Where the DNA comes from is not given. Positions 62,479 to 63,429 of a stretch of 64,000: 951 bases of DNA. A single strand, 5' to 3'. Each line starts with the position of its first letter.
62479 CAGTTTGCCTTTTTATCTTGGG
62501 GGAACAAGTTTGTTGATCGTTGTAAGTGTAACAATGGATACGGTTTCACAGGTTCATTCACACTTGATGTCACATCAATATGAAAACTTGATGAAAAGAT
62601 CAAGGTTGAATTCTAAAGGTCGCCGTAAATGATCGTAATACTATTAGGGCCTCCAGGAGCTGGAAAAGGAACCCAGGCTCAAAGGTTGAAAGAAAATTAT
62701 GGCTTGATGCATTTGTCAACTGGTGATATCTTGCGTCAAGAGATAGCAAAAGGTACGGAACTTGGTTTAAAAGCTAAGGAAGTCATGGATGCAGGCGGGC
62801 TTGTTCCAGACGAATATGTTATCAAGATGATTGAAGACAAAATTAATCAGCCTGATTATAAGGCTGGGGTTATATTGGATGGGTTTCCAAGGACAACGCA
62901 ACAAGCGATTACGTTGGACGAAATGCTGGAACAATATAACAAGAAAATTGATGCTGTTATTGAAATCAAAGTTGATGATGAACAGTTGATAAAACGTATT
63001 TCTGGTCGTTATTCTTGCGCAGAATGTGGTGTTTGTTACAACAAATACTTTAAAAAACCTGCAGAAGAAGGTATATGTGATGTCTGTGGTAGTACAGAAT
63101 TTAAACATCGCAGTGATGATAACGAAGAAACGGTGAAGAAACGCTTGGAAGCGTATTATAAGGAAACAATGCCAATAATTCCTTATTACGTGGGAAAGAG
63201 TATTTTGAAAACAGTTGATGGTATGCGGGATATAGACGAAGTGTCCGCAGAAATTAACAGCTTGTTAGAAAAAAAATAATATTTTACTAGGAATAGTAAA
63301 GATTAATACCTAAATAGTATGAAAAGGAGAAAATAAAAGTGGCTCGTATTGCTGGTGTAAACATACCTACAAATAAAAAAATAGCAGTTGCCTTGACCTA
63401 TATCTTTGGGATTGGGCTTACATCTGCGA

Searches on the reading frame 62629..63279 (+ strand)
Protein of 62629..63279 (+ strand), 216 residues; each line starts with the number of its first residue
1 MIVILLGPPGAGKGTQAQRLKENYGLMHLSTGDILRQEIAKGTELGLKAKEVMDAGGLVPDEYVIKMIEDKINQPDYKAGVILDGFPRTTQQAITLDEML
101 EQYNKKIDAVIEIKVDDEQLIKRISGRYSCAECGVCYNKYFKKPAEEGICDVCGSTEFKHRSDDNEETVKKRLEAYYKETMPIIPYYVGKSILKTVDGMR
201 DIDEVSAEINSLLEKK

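Call 54: find_encoding_contigs(protein=window:62629-63279:+, flank=10000, max_places=2)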
Protein window:62629-63279:+ (216 aa): 12 contigs read that carry it; 2 places shown.
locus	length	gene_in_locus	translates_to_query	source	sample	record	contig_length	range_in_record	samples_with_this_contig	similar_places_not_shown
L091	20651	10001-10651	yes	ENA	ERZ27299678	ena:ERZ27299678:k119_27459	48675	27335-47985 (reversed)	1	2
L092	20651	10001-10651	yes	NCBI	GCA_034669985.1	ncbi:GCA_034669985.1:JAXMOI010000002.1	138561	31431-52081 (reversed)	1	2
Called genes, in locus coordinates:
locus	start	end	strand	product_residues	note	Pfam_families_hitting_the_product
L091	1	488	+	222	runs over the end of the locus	PF00297:Ribosomal_L3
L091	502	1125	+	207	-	PF00573:Ribosomal_L4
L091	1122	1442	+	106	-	PF00276:Ribosomal_L23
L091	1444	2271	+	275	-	PF00181:Ribosomal_L2_N, PF03947:Ribosomal_L2_C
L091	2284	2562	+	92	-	PF00203:Ribosomal_S19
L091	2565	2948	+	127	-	PF00237:Ribosomal_L22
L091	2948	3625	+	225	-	PF07650:KH_2, PF00189:Ribosomal_S3_C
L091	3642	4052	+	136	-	PF00252:Ribosomal_L16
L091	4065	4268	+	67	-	-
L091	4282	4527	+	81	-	PF00366:Ribosomal_S17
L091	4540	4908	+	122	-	PF00238:Ribosomal_L14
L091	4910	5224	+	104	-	PF00467:KOW, PF17136:ribosomal_L24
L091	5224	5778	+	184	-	PF00281:Ribosomal_L5, PF00673:Ribosomal_L5_C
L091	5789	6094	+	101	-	PF00253:Ribosomal_S14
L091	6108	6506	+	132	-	PF00410:Ribosomal_S8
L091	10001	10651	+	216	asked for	PF00406:ADK, PF13207:AAA_17, PF13238:AAA_18 (weak), PF13671:AAA_33 (weak), PF05191:ADK_lid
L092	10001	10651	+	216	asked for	PF00406:ADK, PF13207:AAA_17, PF13238:AAA_18 (weak), PF13671:AAA_33 (weak), PF05191:ADK_lid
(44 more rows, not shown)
